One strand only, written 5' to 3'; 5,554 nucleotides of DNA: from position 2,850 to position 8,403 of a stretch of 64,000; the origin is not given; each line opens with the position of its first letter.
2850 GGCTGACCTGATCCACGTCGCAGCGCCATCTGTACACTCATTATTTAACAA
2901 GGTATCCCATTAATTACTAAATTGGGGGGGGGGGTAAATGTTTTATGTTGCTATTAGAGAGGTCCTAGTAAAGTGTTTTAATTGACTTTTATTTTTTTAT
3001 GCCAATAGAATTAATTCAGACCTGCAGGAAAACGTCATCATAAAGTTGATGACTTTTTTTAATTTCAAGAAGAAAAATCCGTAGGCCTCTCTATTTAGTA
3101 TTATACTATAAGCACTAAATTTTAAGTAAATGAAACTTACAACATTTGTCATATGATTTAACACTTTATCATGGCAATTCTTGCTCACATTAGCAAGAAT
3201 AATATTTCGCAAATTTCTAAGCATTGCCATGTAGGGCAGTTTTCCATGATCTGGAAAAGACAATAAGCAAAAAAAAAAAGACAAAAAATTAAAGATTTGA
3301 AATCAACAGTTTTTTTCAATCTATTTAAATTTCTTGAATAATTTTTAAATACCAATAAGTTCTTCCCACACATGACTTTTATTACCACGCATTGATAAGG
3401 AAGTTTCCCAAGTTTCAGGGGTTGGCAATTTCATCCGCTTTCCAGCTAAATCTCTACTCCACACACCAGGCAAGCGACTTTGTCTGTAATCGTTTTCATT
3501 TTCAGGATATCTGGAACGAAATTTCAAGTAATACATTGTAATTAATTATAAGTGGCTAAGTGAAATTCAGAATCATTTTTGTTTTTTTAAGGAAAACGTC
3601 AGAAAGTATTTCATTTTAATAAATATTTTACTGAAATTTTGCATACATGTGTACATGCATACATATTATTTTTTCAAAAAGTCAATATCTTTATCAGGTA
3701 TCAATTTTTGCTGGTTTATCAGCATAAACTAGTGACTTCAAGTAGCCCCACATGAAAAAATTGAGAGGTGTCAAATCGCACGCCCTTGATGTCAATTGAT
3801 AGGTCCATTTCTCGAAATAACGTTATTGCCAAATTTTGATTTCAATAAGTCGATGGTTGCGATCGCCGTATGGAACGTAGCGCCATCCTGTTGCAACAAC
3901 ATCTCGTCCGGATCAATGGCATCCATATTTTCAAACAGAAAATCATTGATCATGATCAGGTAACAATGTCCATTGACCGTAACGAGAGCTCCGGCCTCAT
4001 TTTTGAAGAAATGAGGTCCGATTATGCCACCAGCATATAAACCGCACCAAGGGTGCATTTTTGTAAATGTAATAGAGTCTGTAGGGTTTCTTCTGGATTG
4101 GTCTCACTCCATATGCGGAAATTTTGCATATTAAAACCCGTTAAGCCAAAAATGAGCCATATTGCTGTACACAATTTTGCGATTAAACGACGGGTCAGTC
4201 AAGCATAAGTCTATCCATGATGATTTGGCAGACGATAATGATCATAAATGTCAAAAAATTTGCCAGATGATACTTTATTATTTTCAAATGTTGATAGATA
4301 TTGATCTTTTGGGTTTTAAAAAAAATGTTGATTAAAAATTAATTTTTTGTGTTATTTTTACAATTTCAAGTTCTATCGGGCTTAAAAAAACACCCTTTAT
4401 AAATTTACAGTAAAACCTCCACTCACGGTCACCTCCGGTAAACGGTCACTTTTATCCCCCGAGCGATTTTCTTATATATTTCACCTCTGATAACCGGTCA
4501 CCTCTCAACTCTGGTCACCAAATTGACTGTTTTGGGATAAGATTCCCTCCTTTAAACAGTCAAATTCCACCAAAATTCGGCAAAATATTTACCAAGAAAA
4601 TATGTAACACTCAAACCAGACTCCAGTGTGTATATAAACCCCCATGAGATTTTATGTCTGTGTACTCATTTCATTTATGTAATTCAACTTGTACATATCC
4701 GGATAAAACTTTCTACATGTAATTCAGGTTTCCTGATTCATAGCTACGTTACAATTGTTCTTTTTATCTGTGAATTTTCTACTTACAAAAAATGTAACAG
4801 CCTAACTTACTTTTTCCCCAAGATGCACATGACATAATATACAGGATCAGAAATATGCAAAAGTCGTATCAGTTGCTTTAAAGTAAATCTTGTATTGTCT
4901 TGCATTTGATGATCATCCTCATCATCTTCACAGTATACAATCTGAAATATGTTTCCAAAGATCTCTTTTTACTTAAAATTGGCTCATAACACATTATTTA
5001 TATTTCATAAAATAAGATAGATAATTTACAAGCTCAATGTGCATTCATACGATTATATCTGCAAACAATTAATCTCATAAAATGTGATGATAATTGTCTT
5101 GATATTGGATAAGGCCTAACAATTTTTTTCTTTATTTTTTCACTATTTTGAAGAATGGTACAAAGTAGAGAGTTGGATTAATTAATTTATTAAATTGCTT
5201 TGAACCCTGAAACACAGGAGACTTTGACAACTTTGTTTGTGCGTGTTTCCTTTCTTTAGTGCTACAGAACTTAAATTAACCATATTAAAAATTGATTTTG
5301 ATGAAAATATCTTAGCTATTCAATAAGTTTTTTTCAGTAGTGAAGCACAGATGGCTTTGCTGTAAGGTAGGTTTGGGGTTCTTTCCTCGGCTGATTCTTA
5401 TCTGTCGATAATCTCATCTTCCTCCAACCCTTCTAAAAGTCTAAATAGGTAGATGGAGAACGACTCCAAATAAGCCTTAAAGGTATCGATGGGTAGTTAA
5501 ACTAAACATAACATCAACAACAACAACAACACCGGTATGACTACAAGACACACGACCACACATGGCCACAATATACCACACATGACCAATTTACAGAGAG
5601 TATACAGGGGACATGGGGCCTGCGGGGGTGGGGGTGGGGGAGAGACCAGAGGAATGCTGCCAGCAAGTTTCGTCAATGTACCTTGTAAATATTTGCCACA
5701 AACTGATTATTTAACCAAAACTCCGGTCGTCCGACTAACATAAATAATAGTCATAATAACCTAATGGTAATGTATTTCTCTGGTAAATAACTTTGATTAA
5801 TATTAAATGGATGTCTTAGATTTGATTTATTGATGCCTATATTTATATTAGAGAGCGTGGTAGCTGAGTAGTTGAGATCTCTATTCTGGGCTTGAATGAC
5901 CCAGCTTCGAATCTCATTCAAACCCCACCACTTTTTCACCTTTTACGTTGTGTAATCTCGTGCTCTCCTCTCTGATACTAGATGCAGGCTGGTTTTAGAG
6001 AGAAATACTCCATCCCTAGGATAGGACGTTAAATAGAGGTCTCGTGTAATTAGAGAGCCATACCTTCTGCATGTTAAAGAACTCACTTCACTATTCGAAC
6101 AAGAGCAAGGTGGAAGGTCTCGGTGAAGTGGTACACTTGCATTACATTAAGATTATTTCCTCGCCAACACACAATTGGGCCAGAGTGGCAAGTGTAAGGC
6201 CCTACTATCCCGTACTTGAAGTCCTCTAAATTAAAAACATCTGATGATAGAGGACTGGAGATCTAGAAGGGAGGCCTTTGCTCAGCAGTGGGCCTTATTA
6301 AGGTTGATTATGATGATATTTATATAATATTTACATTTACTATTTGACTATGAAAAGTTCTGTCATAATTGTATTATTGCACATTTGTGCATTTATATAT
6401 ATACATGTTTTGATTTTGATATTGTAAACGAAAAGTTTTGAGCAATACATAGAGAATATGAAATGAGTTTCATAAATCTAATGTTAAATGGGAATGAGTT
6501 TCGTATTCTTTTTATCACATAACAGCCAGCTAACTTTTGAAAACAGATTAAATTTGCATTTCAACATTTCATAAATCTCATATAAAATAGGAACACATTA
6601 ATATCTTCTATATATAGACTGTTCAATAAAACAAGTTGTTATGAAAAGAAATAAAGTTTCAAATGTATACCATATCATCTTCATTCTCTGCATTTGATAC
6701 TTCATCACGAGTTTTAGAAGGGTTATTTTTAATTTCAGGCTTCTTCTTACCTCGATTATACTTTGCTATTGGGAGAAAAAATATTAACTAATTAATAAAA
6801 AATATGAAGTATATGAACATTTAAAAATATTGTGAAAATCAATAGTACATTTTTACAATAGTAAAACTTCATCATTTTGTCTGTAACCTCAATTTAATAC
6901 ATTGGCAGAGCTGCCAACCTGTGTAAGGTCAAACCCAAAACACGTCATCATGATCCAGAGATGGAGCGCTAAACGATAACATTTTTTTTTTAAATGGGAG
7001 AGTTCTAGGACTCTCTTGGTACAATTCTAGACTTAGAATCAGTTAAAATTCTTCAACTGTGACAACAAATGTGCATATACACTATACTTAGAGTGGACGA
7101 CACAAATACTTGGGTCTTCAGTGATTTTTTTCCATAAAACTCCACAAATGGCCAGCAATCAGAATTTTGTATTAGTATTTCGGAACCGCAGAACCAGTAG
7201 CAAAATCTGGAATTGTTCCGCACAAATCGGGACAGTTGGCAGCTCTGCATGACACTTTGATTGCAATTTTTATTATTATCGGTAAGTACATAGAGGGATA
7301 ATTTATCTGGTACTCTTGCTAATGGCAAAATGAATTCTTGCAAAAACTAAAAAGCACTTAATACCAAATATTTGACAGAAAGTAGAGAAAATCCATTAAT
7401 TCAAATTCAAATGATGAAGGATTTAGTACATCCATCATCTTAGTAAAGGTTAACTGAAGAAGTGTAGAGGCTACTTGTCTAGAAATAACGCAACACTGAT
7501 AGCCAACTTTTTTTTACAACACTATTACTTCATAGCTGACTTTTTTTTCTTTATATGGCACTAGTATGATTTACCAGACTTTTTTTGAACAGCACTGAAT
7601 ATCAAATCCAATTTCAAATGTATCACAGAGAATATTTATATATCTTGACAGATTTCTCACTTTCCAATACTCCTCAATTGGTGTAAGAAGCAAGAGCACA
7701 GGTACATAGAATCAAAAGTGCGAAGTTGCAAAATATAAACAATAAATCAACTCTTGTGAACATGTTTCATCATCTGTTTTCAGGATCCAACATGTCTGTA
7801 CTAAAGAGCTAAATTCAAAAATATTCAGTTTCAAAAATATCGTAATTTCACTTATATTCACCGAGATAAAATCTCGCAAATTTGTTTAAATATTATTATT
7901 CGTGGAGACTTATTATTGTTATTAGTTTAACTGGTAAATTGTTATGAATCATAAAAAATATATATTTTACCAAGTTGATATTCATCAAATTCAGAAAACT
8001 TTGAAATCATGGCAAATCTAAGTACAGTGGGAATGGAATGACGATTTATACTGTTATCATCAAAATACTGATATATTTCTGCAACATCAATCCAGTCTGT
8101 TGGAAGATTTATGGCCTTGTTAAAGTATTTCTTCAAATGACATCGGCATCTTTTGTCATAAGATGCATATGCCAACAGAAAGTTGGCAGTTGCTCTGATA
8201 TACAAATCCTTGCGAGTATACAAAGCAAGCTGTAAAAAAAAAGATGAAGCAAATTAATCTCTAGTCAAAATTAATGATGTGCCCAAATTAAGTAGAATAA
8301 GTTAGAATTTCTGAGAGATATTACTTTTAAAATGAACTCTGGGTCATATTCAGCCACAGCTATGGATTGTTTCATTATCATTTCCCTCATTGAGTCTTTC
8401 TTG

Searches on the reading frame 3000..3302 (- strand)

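Call 49: search_protein_families(library=pfam, proteins=[window:3000-3302:-], max_evalue=1)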
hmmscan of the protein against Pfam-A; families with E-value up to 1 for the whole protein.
window:3000-3302:- (101 aa): 3 families
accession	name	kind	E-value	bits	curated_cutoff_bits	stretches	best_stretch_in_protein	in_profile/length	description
PF05731.17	TROVE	-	4.6e-08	33.1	23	1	18-57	298-337/442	TROVE domain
PF15148.11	Apolipo_F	-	0.098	12.7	27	1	21-56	124-158/199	Apolipoprotein F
PF14829.11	GPAT_N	-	0.1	13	25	1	26-62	36-72/76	Glycerol-3-phosphate acyltransferase N-terminal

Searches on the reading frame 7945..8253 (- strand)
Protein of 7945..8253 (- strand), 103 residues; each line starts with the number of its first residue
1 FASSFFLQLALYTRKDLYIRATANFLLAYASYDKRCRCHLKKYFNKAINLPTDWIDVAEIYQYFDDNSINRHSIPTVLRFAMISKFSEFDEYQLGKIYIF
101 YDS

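Call 49: search_protein_families(library=pfam, proteins=[window:7945-8253:-], max_evalue=1)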
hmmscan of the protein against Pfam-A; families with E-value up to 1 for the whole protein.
window:7945-8253:- (103 aa): 1 family
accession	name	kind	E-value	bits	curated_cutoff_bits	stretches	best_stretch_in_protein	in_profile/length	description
PF05731.17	TROVE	-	5.5e-25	88.9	23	1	4-96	61-154/442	TROVE domain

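Call 54: find_homologous_proteins(query=window:7945-8253:-)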
Query window:7945-8253:- (103 aa): 1 proteins with E <= 0.001 among 1 candidates.
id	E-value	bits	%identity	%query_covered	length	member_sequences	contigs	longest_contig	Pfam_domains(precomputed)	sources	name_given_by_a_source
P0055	1.4e-49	184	88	89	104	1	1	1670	PF05731.18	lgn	-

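Call 55: find_encoding_contigs(protein=P0055, flank=5000, max_places=5)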
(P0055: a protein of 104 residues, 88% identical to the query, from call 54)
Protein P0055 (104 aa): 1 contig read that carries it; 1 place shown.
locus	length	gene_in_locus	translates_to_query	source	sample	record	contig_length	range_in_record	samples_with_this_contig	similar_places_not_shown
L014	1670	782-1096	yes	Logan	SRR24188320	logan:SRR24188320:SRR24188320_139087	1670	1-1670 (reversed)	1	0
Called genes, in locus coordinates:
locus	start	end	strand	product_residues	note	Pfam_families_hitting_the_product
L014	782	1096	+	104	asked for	PF05731:TROVE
